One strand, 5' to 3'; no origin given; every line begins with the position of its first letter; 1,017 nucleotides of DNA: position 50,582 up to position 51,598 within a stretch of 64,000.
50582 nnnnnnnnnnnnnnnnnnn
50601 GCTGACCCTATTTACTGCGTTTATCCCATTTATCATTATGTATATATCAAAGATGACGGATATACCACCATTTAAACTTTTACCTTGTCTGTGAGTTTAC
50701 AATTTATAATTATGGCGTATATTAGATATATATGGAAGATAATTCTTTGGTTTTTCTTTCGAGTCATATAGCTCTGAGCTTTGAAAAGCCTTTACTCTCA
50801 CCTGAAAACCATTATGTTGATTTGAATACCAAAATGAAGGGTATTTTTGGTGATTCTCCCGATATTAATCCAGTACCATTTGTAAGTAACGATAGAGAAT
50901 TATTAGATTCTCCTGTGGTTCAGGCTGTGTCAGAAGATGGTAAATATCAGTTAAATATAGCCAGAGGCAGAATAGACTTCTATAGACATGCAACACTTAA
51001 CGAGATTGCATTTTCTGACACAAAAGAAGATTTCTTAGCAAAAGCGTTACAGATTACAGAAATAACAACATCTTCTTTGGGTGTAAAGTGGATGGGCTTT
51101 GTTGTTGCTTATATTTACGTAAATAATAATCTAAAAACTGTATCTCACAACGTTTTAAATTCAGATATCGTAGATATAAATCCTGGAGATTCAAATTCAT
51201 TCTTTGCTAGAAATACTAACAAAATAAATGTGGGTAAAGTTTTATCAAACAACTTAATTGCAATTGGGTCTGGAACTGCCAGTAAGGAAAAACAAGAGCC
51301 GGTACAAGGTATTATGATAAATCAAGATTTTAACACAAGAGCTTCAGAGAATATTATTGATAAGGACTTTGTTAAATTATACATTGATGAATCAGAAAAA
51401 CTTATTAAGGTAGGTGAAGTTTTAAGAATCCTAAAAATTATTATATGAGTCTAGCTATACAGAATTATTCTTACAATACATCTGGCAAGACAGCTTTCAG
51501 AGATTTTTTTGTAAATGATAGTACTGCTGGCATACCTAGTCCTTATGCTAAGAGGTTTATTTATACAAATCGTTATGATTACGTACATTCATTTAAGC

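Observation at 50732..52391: AT-rich, translationally coupled three-gene operon of unknown function (238/180/134 aa) as a candidate novel accessory or defence system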

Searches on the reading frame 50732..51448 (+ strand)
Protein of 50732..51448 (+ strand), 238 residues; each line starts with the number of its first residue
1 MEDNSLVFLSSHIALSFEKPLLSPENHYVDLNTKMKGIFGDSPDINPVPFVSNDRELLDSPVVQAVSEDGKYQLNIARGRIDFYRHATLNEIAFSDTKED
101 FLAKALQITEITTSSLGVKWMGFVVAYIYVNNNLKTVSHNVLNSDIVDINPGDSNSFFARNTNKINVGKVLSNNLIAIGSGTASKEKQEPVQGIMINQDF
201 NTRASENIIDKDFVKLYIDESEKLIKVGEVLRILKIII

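Call 4: search_protein_families(library=pfam, proteins=[window:50732-51448:+], max_evalue=1)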
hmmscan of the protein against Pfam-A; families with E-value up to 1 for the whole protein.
window:50732-51448:+ (238 aa): 1 family
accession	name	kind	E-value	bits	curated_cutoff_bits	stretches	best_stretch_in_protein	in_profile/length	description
PF16921.10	Tex_YqgF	-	0.03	15.2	27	1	168-199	51-82/126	Tex protein YqgF-like domain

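Call 5: search_protein_families(library=padloc, proteins=[window:50732-51448:+], max_evalue=1)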
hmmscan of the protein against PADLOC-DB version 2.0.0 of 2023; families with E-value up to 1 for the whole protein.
window:50732-51448:+ (238 aa): 0 families

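Call 6: search_protein_families(library=ncbifam, proteins=[window:50732-51448:+], max_evalue=1)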
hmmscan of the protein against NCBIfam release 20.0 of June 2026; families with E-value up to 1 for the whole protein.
window:50732-51448:+ (238 aa): 0 families

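Call 8: find_homologous_proteins(query=window:50732-51448:+)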
Query window:50732-51448:+ (238 aa): 5 proteins with E <= 0.001 among 352 candidates.
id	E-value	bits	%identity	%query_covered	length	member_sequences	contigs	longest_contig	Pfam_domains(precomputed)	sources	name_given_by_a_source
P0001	8.6e-149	511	100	100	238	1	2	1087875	-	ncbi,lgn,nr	ncbi:MAG: hypothetical protein H6779_05035 [Candidatus Nomurabacteria bacterium]|nr:hypothetical pro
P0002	3.9e-94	333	65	98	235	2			-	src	-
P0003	9.6e-80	286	55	98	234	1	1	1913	-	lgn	-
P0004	1.4e-62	229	45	98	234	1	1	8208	-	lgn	-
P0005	3.9e-59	218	43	98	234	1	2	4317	-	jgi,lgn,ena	jgi:hypothetical protein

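Call 9: search_protein_families(library=phrogs, proteins=[window:50732-51448:+], max_evalue=1)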
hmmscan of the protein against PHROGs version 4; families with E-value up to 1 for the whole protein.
window:50732-51448:+ (238 aa): 4 families
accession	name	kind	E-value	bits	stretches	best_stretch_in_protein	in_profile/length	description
phrog_13579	-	unknown function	0.00023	21.9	1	84-214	16-144/149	-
phrog_35807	-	unknown function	0.051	13.8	1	158-223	215-281/283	-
phrog_12569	-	unknown function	0.077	14.1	1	59-98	22-61/88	-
phrog_24457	-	unknown function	0.41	12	0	200-223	21-44/107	-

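Call 15: find_encoding_contigs(protein=P0004, flank=6000, max_places=4)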
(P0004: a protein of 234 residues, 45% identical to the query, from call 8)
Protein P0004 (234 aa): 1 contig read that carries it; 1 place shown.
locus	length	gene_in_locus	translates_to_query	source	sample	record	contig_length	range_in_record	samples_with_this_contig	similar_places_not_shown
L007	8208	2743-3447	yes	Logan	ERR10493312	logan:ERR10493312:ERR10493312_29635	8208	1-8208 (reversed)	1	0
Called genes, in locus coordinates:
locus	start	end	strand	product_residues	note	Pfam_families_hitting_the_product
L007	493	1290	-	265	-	PF03372:Exo_endo_phos, PF14529:Exo_endo_phos_2 (weak)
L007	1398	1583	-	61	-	-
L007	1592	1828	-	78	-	-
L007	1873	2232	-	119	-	-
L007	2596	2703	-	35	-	-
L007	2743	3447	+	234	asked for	-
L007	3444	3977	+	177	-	-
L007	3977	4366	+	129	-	-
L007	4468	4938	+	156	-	-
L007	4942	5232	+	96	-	-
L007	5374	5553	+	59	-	-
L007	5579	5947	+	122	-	-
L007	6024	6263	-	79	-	-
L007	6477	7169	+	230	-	-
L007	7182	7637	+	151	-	-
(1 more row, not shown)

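Call 16: find_encoding_contigs(protein=P0005, flank=6000, max_places=4)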
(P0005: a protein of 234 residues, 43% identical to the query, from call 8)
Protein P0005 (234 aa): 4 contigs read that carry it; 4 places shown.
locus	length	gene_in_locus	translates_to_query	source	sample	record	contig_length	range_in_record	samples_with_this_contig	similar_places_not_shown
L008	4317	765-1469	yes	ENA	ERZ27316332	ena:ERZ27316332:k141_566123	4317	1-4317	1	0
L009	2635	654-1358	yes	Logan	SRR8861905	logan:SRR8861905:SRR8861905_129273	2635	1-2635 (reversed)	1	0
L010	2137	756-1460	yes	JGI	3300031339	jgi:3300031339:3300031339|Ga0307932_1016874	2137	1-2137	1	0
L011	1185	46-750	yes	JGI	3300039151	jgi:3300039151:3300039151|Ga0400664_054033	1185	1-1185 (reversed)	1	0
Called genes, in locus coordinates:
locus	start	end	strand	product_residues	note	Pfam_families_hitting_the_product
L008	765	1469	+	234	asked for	-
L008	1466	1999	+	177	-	-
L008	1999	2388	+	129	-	-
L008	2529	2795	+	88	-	PF02604:PhdYeFM_antitox (weak)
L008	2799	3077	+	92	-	PF05016:ParE_toxin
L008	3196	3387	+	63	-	-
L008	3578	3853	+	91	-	-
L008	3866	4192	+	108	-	-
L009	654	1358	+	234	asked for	-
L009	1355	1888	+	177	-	-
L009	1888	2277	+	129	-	-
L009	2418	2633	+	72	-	?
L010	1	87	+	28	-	?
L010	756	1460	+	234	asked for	-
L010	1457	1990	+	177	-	-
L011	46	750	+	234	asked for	-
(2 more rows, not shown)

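Call 18: find_encoding_contigs(protein=P0003, flank=6000, max_places=4)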
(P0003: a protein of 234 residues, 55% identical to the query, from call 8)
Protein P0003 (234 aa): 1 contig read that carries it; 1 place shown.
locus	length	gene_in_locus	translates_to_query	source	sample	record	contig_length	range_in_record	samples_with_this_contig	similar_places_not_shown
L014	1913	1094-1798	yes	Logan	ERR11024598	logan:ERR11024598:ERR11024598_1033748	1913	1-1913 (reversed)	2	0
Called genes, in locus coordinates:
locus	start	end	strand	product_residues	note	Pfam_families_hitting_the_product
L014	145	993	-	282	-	-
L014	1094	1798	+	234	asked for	-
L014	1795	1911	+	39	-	?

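Call 19: find_encoding_contigs(protein=P0002, flank=6000, max_places=4)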
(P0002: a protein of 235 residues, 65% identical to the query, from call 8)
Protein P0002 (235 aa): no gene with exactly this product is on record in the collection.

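Call 31: predict_structure(alignment_id=A3)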
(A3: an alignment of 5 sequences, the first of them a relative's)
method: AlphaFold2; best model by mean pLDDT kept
length: 238 residues; sequences in the alignment: 5
mean_pLDDT: 79.0   pTM: 0.81
mean pLDDT of the five models: 79.0, 76.5, 73.0, 49.4, 33.5
residues with pLDDT >= 90: 73; 70-90: 105; 50-70: 36; < 50: 24
segments of 3 or more residues with pLDDT < 50: 134-156
pLDDT, mean of each block of 10 residues (from residue 1): 74 90 89 89 82 73 90 92 89 91 93 80 89 47 43 50 81 83 69 83 73 93 86 64
secondary structure, 60 per line:
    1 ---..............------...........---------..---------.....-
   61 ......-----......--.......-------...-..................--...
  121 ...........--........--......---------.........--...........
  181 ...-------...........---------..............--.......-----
elements in order: E4-17 H24-34 H55-59 E61-66 E72-77 E80-86 H98-115 E118-131 H134-141 H144-149 E159-167 E170-183 E191-201 H211-224 H227-233

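Call 34: search_protein_representatives(alignment_id=A3)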
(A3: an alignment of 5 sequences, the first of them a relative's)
Query: 5 sequences, 235 profile positions. Proteins with E-value up to 0.001 (for the whole library): 206; up to 1e-10: 76; up to 1e-30: 7. The best 150 are listed.
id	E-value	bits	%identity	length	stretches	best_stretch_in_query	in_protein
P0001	3.8e-121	419.0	-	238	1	1-235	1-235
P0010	2.6e-59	216.6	-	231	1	9-234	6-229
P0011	5.7e-48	179.5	-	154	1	81-235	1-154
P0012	6.9e-47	176.0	-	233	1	1-234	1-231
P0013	9.9e-46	172.2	-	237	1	8-233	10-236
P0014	5.1e-34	133.9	-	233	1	7-234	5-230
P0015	9.1e-31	123.2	-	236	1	9-234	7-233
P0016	2.2e-29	118.7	-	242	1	7-234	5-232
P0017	7.6e-29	116.9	-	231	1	9-233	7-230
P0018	1.4e-27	112.8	-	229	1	8-234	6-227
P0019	7.0e-27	110.5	-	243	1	7-234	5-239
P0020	8.3e-27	110.3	-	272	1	7-234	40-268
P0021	2.3e-26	108.8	-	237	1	8-234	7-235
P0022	5.5e-26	107.6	-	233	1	3-234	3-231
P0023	5.3e-25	104.4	-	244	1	1-229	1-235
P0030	2.7e-21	92.2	-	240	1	4-234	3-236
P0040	1.2e-17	80.3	-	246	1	6-234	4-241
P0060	7.3e-13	64.6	-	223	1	12-234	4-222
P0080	3.3e-11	59.2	-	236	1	10-214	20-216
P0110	7.4e-09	51.5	-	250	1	9-234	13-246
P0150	1.5e-06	44.0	-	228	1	7-234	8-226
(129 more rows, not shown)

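Call 37: search_protein_families(library=ncbifam, alignment_id=A4, max_evalue=0.01)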
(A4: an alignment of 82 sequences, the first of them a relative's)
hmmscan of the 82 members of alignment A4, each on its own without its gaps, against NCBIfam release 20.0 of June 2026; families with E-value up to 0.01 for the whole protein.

A. member 1, P0001 (238 aa): 0 families

B. families by the number of members that match (of 82 scanned): 5 families
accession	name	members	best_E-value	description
TIGR04255.1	sporadTIGR04255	1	5.5e-05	TIGR04255 family protein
NF005092.1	PRK06522.2-3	1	0.0024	2-dehydropantoate 2-reductase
NF005148.0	PRK06617.1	1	0.0055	2-octaprenyl-6-methoxyphenyl hydroxylase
TIGR02132.1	phaR_Bmeg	1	0.0092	polyhydroxyalkanoic acid synthase subunit PhaR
NF010678.0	PRK14076.1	1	0.0092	bifunctional NADP phosphatase/NAD kinase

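Call 38: search_protein_families(library=pfam, alignment_id=A4, max_evalue=0.01)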
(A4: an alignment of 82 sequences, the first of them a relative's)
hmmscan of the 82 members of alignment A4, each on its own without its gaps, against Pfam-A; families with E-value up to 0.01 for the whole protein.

A. member 1, P0001 (238 aa): 0 families

B. families by the number of members that match (of 82 scanned): 1 family
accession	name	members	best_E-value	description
PF17490.7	Tnp_22_dsRBD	1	0.0081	L1 transposable element dsRBD-like domain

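Call 39: fold_search(model_id=the predicted structure, library=pdb)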
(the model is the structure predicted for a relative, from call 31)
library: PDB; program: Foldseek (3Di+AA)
matches with E <= 10: 1246; with E <= 0.001: 2
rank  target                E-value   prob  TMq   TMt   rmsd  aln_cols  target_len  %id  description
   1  1tbp_A                6.4e-05  1.00  0.29  0.36  12.8       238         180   11  CRYSTAL STRUCTURE OF YEAST TATA-BINDING PROTEIN AND MODEL FOR INTERACTION WITH DNA (released 1994-01-31)
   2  4v7n_AD               1.0e-03  0.95  0.31  0.23  10.2       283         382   10  Glycocyamine kinase, beta-beta homodimer from marine worm Namalycastis sp., with transition state analog Mg(II)-ADP-N (released 2014-07-09)
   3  1ytb_A                1.2e-03  0.96  0.29  0.35  11.0       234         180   12  CRYSTAL STRUCTURE OF A YEAST TBP/TATA-BOX COMPLEX (released 1995-01-26)
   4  9k3b_U                2.0e-03  0.97  0.30  0.37  10.4       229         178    8  Human RNA Polymerase III de novo transcribing complex 10 overall (TC10-overall) (released 2025-04-16)
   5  6e16                  2.2e-03  0.91  0.29  0.30  11.7       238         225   14  Ternary structure of c-Myc-TBP-TAF1 (released 2019-10-02)
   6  4v7n_AA               2.6e-03  0.91  0.33  0.25  10.2       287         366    9  Glycocyamine kinase, beta-beta homodimer from marine worm Namalycastis sp., with transition state analog Mg(II)-ADP-N (released 2014-07-09)
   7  5tvm_E                2.9e-03  0.95  0.32  0.27  16.8       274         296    9  Crystal structure of Trypanosoma brucei AdoMetDC/prozyme heterodimer (released 2017-01-11)
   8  3l2e_A                3.2e-03  0.89  0.31  0.24  10.6       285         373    9  Glycocyamine kinase, alpha-beta heterodimer from marine worm Namalycastis sp. (released 2010-03-02)
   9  5tvf_E                3.6e-03  0.97  0.35  0.30  17.4       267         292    9  Crystal structure of Trypanosoma brucei AdoMetDC/prozyme heterodimer in complex with inhibitor CGP 40215 (released 2017-01-11)
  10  9b05_A                4.3e-03  0.93  0.33  0.25   9.2       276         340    9  Cryo-EM structure of human uMtCK1 (released 2025-02-12)
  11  9b0t_A                4.5e-03  0.95  0.37  0.27  10.2       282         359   11  Cryo-EM structure of E227Q variant of uMtCK1 in complex with transition state analog (released 2025-02-12)
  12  6e24                  5.7e-03  0.89  0.31  0.33  11.4       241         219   14  Ternary structure of c-Myc-TBP-TAF1 (released 2019-10-02)
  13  6bm7_E                6.4e-03  0.89  0.31  0.26  18.0       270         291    9  Crystal structure of Trypanosoma brucei AdoMetDC/prozyme heterodimer in complex with pyrimidineamine inhibitor UTSAM56 (released 2018-01-03)
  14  7u5i_A                7.1e-03  0.87  0.34  0.25  10.5       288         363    9  Cryo-EM Structure of Mitochondrial Creatine Kinase (released 2022-12-14)
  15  9b0u_A                8.9e-03  0.77  0.33  0.24  10.5       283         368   12  Cryo-EM structure of E227Q variant of uMtCK1 incubated with ADP and phosphocreatine at pH 8.0 (released 2025-02-12)
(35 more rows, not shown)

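Call 48: find_related_loci(query=A3, collection=viral_contigs, flank=5000)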
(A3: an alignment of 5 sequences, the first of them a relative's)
Query A3 (238 aa) in viral_contigs; peptide patterns used: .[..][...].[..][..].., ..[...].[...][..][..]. (x = any residue, [..] = any of these).
126 stretches matched a pattern, but none encodes a relative of the query by tblastn (E <= 1e-3).

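Call 49: find_related_loci(query=A6, collection=genome_contigs, flank=5000)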
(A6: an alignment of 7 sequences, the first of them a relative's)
Query A6 (233 aa) in genome_contigs; peptide patterns used: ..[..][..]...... (x = any residue, [..] = any of these).
18 stretches matched a pattern; 4 encode a relative of the query (tblastn E <= 1e-3); 4 distinct loci.
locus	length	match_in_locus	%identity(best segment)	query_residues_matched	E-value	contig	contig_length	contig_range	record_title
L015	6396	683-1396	37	1-233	1e-42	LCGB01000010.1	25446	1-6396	MAG: Candidatus Nomurabacteria bacterium GW2011_GWB1_43_19 UV85_C0010, whole genome shotgun sequence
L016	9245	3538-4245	38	2-231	1e-41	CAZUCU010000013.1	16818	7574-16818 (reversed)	MAG TPA_asm: uncultured Candidatus Saccharibacteria bacterium isolate SRP263991_co1_16 genome assembly, contig: NODE_512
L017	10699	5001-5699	28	2-231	9e-28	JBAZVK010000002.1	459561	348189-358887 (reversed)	MAG: Patescibacteria group bacterium isolate SO_2017_GW1_250 NODE_138_length_459561_cov_8.100539_OW334_2017, whole genom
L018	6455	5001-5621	26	6-214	3e-11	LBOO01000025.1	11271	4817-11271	MAG: Candidatus Peregrinibacteria bacterium GW2011_GWA2_33_10 UR27_C0025, whole genome shotgun sequence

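Call 50: find_related_loci(query=A3, collection=metagenome_contigs, flank=6000)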
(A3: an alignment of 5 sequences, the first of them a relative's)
Query A3 (238 aa) in metagenome_contigs; peptide patterns used: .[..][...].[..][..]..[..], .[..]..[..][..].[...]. (x = any residue, [..] = any of these).
110 stretches matched a pattern; 2 encode a relative of the query (tblastn E <= 1e-3); 2 distinct loci.
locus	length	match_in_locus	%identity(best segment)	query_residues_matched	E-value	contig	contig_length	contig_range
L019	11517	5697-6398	65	1-234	3e-104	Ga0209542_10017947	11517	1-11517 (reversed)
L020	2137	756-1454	43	1-234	8e-69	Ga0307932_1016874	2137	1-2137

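Call 55: search_protein_families(library=pfam, proteins=[L015:1387-1953:+, L016:4242-4826:+, L017:5696-6373:+, L018:5676-6326:+, L015:397-678:+, L017:4724-4984:+, L016:2487-3524:+, L018:4162-4950:+], max_evalue=0.1)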
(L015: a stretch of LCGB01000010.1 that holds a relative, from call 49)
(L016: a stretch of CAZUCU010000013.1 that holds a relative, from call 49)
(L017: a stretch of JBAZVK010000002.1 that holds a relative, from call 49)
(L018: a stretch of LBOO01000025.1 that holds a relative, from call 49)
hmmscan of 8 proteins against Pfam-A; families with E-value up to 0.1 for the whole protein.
L015:1387-1953:+ (188 aa): 1 family
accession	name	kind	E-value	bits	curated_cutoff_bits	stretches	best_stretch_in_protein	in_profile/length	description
PF01616.22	Orbi_NS3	-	0.063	13.3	27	1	28-82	50-109/179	Orbivirus NS3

L016:4242-4826:+ (194 aa): 2 families
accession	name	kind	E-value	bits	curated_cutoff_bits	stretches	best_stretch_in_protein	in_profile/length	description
PF03776.19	MinE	-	0.034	14.6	25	1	15-56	13-54/68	Septum formation topological specificity factor MinE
PF10828.13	DUF2570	-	0.045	14.2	26.6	0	135-177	9-50/108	Protein of unknown function (DUF2570)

L017:5696-6373:+ (225 aa): 2 families
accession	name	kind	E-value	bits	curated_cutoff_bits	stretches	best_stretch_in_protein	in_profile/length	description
PF13567.11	DUF4131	-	0.041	14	31.6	1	132-188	8-63/165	Domain of unknown function (DUF4131)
PF15742.10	DUF4686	-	0.085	12.4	31.3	0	38-97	257-315/384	Domain of unknown function (DUF4686)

L018:5676-6326:+ (216 aa): 11 families
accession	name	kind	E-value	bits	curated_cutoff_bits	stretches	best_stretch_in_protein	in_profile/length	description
PF00689.26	Cation_ATPase_C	-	0.00018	21.8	27.3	1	106-191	87-174/175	Cation transporting ATPase, C-terminus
PF18169.6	SLATT_6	-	0.00046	20.3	27.1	1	49-129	77-158/176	SMODS and SLOG-associating 2TM effector domain 6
PF11026.13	DUF2721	-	0.00084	19.7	28.3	1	67-151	29-112/129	Protein of unknown function (DUF2721)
PF01895.24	PhoU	-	0.0011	19.7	23.5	1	65-104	10-49/89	PhoU domain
PF09659.15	Cas_Csm6_HEPN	-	0.013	15.7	23.4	1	45-103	80-139/193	Cas_Csm6 HEPN domain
PF09753.14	Use1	-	0.016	15.3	38.3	1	71-121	185-235/243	Membrane fusion protein Use1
PF04899.17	MbeD_MobD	-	0.023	15.3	21.6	1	50-100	13-66/70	MbeD/MobD like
PF09843.14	DUF2070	-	0.036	12.8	30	1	104-189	68-148/561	Predicted membrane protein (DUF2070)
PF23500.1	DUF7133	-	0.047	13.4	27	1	29-138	157-273/385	Domain of unknown function (DUF7133)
PF18927.5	CrtO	-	0.052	14.3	27.3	1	62-151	24-108/123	Glycosyl-4,4'-diaponeurosporenoate acyltransferase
PF03961.19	FapA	-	0.06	13.4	31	1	36-136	163-265/272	Flagellar Assembly Protein A beta solenoid domain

L015:397-678:+ (93 aa): 2 families
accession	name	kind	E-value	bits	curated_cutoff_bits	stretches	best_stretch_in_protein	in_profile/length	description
PF11950.13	DUF3467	-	0.00024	21.5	25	1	46-72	66-92/92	Protein of unknown function (DUF3467)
PF11290.13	DUF3090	-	0.0093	16.3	27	1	12-85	5-74/170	Protein of unknown function (DUF3090)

L017:4724-4984:+ (86 aa): 1 family
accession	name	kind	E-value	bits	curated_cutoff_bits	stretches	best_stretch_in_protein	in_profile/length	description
PF11950.13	DUF3467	-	5.9e-05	23.5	25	1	8-75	12-80/92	Protein of unknown function (DUF3467)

L016:2487-3524:+ (345 aa): 4 families
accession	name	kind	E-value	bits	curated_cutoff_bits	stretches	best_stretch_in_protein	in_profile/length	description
PF01972.22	SDH_protease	-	4.8e-19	68.9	31.3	1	6-149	34-181/286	ClpP-like SDH-type serine proteinase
PF25145.1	NfeD1b_N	-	0.01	15.9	40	1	66-120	38-92/189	NfeD1b, N-terminal domain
PF07193.17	DUF1408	-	0.019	15.1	27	1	206-247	19-60/75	Protein of unknown function (DUF1408)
PF24322.2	Tle3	-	0.075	13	27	0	78-115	170-205/321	T6SS Tle3 phospholipase effector domain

L018:4162-4950:+ (262 aa): 1 family
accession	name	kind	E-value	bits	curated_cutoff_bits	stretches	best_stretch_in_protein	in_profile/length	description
PF15515.12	MvaI_BcnI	-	5.1e-66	223.4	25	1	10-255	1-227/227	MvaI/BcnI restriction endonuclease family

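Call 56: search_protein_families(library=padloc, proteins=[L015:1387-1953:+, L016:4242-4826:+, L017:5696-6373:+, L018:5676-6326:+, L015:683-1420:+, L016:3532-4257:+, L017:4995-5735:+, L018:4971-5663:+, L015:397-678:+, L016:2487-3524:+], max_evalue=0.1)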
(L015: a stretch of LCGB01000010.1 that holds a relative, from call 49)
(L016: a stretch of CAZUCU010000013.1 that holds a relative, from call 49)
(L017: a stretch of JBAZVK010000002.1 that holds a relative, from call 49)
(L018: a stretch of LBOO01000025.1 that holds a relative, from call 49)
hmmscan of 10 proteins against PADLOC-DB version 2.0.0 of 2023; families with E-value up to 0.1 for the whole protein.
L015:1387-1953:+ (188 aa): 0 families

L016:4242-4826:+ (194 aa): 0 families

L017:5696-6373:+ (225 aa): 0 families

L018:5676-6326:+ (216 aa): 3 families
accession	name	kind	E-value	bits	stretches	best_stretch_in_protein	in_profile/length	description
PDLC00678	Effector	-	0.00095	17.2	1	77-158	3-81/184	2TM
PDLC00424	ThsB1|ThsB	-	0.04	11.7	1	6-55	42-91/234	TIR-like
PDLC01178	CorA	-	0.085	9.4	0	91-131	398-438/483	CorA-like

L015:683-1420:+ (245 aa): 0 families

L016:3532-4257:+ (241 aa): 0 families

L017:4995-5735:+ (246 aa): 0 families

L018:4971-5663:+ (230 aa): 0 families

L015:397-678:+ (93 aa): 0 families

L016:2487-3524:+ (345 aa): 0 families

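Call 60: search_dna_similar(query=window:50732-51445:+, collection=phages, mode=protein, max_evalue=0.01)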
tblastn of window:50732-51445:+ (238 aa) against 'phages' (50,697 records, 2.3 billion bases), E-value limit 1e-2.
No match.

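Call 63: find_related_loci(query=A6, collection=viral_contigs, flank=5000)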
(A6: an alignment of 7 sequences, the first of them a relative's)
Query A6 (233 aa) in viral_contigs; peptide patterns used: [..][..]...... (x = any residue, [..] = any of these).
14 stretches matched a pattern, but none encodes a relative of the query by tblastn (E <= 1e-3).
